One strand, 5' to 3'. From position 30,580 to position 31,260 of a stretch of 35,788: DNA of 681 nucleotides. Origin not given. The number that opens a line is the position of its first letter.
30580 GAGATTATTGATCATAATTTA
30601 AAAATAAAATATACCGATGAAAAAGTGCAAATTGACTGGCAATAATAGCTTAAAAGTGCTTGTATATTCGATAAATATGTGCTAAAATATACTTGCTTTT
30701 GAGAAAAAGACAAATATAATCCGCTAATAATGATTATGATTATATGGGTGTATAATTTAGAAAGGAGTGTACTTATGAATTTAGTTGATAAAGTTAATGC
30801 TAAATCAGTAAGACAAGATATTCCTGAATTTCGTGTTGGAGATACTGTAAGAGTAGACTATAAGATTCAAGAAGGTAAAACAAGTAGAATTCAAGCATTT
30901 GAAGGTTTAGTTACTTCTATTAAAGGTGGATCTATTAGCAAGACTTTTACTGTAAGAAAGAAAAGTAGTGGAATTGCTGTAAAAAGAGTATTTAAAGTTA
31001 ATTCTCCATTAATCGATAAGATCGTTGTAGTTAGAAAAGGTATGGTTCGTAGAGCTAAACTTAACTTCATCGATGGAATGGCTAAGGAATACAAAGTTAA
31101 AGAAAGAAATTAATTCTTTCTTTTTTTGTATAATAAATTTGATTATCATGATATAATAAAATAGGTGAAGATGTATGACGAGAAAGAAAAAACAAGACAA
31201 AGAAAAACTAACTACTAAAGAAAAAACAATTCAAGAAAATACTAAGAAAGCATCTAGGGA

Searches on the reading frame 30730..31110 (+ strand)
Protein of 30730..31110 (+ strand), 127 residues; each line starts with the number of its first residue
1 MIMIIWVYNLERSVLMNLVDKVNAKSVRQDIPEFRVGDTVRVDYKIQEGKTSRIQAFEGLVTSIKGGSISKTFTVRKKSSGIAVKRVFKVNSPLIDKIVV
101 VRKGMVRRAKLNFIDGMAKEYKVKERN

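Call 15: search_protein_families(library=ncbifam, proteins=[window:30730-31110:+], max_evalue=0.00001)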
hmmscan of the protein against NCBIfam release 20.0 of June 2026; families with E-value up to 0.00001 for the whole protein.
window:30730-31110:+ (127 aa): 1 family
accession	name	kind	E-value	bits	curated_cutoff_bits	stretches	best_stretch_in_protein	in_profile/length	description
TIGR01024.1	rplS_bact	equivalog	3.4e-35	120.6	90.7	1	16-126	1-113/114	50S ribosomal protein L19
